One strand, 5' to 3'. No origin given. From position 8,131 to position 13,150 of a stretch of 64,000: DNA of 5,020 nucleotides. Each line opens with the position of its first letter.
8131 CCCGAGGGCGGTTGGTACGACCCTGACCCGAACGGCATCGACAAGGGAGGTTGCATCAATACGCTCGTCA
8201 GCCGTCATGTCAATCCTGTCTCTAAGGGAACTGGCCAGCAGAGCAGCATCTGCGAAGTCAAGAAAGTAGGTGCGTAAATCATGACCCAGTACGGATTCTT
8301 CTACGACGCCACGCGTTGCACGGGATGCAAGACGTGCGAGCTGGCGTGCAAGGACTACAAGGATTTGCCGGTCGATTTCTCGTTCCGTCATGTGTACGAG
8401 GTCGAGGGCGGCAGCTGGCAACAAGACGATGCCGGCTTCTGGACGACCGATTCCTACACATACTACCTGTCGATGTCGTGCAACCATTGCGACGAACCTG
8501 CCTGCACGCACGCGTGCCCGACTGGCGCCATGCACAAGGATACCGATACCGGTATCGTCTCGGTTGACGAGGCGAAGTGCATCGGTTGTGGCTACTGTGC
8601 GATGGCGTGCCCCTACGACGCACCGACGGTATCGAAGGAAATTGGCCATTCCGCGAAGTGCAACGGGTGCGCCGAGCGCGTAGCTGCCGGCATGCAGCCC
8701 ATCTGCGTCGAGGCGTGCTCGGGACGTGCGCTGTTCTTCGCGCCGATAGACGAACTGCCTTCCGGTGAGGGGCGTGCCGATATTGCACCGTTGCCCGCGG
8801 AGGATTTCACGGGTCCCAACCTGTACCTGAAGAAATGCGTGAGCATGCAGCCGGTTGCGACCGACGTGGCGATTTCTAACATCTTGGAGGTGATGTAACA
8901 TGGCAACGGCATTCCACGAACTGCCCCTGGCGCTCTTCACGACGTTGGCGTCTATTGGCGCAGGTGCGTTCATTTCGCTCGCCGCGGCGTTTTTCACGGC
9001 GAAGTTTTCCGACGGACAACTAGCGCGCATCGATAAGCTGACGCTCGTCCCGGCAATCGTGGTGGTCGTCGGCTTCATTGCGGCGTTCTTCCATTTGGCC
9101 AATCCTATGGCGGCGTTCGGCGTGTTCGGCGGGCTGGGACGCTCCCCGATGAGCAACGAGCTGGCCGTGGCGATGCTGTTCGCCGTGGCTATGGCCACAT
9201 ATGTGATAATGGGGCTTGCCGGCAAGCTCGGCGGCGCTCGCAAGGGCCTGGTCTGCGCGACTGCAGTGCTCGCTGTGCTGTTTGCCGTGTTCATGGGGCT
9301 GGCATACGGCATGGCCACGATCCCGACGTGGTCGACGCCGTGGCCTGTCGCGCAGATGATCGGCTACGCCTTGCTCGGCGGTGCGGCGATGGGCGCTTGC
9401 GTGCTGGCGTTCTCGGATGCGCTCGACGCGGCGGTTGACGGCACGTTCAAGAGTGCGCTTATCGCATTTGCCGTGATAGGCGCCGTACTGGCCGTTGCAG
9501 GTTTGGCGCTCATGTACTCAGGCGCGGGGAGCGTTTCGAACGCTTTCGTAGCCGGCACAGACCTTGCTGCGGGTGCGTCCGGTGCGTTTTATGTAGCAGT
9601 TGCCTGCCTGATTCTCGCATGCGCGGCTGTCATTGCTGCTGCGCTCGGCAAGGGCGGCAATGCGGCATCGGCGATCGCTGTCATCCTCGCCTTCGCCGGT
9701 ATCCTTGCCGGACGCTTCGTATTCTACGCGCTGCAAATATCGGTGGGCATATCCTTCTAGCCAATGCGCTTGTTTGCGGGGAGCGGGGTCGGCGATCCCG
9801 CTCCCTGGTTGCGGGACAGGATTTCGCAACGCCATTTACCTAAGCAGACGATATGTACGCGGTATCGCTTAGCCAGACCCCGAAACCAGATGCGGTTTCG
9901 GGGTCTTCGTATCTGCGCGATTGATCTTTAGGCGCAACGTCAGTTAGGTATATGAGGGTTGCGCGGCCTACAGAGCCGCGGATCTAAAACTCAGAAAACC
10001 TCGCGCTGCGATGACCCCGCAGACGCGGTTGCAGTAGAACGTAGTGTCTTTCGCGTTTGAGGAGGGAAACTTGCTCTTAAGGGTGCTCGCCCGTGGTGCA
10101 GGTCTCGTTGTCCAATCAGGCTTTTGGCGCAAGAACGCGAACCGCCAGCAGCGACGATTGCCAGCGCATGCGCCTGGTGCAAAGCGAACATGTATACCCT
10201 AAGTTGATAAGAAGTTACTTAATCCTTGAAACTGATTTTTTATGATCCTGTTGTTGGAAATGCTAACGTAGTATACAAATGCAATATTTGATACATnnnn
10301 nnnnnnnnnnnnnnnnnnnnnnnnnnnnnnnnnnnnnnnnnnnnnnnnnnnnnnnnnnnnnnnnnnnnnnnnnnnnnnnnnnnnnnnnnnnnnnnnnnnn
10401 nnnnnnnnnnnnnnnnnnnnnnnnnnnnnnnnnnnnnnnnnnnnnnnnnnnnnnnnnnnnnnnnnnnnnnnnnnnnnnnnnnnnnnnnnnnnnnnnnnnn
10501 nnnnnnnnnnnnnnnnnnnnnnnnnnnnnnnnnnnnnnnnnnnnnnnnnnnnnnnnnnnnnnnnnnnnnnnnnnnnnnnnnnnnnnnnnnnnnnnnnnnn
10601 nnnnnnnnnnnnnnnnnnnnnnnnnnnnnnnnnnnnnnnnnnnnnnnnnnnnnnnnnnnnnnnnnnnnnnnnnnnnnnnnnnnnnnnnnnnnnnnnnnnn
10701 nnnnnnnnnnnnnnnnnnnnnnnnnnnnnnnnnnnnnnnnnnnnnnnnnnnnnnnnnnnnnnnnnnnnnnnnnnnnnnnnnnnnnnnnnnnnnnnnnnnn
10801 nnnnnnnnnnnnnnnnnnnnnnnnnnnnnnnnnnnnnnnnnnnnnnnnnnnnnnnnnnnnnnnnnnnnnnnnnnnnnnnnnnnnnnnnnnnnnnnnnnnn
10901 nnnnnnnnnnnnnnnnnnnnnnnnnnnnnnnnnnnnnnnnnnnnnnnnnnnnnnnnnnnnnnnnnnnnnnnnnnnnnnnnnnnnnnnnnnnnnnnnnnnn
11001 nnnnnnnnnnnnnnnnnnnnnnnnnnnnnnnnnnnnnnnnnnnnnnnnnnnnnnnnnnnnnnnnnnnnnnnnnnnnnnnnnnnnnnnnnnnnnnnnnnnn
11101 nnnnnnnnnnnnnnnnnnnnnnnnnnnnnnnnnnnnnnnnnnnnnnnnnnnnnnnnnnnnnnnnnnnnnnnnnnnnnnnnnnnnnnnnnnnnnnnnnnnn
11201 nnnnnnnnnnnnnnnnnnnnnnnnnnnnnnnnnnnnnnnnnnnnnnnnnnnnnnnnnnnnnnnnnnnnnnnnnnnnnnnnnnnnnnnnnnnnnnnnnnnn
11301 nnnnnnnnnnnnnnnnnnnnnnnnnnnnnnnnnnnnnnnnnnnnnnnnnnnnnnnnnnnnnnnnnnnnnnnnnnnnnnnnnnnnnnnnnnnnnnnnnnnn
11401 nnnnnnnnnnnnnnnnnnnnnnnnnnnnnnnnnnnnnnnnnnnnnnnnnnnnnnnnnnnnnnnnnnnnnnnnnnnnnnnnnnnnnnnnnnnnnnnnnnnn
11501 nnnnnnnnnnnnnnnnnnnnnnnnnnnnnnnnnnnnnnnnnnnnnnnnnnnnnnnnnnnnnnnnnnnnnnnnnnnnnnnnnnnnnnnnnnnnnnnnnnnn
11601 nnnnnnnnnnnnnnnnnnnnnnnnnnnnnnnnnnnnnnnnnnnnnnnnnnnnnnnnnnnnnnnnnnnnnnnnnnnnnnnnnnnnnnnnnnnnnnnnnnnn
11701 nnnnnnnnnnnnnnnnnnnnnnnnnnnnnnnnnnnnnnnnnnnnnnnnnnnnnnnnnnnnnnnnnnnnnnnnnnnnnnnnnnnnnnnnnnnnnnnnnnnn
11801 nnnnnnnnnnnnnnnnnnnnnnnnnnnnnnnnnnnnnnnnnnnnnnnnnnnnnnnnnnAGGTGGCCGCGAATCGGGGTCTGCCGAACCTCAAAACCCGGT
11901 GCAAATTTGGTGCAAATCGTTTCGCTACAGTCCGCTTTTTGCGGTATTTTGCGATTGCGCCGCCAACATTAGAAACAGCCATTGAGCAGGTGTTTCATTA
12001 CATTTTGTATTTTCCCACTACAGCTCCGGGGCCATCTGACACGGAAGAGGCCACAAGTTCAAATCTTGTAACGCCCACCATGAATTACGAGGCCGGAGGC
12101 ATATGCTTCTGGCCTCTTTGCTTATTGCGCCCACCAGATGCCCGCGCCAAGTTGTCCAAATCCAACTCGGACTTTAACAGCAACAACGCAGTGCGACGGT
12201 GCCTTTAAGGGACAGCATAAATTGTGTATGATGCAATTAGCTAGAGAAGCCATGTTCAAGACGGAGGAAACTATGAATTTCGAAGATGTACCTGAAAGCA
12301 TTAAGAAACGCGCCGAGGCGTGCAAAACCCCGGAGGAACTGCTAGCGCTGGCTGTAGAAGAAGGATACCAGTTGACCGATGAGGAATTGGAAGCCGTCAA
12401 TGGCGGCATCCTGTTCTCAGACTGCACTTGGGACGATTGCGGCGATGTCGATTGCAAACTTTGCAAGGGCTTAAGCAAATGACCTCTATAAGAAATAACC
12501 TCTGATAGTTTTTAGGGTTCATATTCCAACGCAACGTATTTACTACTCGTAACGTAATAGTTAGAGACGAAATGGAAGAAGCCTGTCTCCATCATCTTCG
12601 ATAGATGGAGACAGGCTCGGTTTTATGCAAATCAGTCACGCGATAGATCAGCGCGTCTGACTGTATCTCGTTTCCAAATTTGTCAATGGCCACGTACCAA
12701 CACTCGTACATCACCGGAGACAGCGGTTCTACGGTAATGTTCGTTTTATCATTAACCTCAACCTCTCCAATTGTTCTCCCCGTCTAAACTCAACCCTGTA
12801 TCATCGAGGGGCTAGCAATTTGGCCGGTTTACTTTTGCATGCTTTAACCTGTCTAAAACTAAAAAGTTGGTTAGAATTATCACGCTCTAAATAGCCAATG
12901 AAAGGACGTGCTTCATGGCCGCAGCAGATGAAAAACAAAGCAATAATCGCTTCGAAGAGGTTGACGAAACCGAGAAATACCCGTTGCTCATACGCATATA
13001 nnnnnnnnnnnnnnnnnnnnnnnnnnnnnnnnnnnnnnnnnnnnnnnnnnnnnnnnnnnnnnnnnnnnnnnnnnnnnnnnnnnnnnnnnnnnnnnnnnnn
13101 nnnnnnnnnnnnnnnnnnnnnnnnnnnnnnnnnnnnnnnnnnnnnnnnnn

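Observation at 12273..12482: Orphan Nif11-type leader RiPP precursor with a Cys/Asp-rich 24-aa core, directly outside attR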

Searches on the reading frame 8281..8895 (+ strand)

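Call 92: search_protein_families(library=pfam, proteins=[window:8281-8895:+], max_evalue=0.001)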
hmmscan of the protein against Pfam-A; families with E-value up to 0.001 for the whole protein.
window:8281-8895:+ (205 aa): 12 families
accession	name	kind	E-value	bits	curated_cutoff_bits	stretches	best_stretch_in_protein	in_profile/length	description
PF13247.11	Fer4_11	-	2.7e-26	92.1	26.2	1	60-153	3-97/100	4Fe-4S dicluster domain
PF12838.12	Fer4_7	-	6.1e-13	49.5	27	2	66-114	1-52/52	4Fe-4S dicluster domain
PF00037.32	Fer4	-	2.5e-12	46.5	21.1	1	94-115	2-23/24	4Fe-4S binding domain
PF12797.12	Fer4_2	-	3.1e-12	46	24.5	2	92-112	2-22/22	4Fe-4S binding domain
PF12837.12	Fer4_6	-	4.1e-11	42.7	25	1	92-115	1-24/24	4Fe-4S binding domain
PF13187.11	Fer4_9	-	5.1e-10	39.7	27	1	67-113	2-50/52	4Fe-4S dicluster domain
PF13237.11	Fer4_10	-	1e-09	38.6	25.5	1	66-111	8-53/53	4Fe-4S dicluster domain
PF25160.1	LdpA_Fe-S-bd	-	8.1e-06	26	27.6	1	69-114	4-42/49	LdpA Fe-S cluster-binding domain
PF14697.11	Fer4_21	-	3.1e-05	24.5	35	0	66-113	7-55/59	4Fe-4S dicluster domain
PF13183.11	Fer4_8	-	3.5e-05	24.7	27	1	10-82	2-67/68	4Fe-4S dicluster domain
PF12800.12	Fer4_4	-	0.00043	20.9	24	0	98-113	2-17/17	4Fe-4S binding domain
PF12798.12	Fer4_3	-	0.00069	20.7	27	0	100-114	1-15/15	4Fe-4S binding domain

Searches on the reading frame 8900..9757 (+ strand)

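Call 92: search_protein_families(library=pfam, proteins=[window:8900-9757:+], max_evalue=0.001)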
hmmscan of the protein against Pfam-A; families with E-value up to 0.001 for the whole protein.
window:8900-9757:+ (286 aa): 1 family
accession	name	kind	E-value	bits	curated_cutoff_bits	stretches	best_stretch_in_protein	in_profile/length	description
PF04976.17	DmsC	-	2.9e-25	89.7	22.3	1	1-278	1-275/275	DMSO reductase anchor subunit (DmsC)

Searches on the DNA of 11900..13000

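Call 60: search_rna_families(source=window, start=11900, end=13000, threshold=evalue, max_evalue=1)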
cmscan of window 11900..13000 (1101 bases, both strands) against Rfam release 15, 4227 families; matches with E-value up to 1: 1.
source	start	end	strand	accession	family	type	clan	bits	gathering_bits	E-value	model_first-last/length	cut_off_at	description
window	12506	12622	+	RF04338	Plastid-psbJ-2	Cis-reg;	CL00152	25.5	65.6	0.023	1-144/144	no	Plastid-psbJ-2 3UTR RNA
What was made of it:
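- Tried and rejected: The Rfam scan of 11900-13000 gave one sub-threshold chance hit (call 60), so the conserved upstream block is not a known RNA element.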
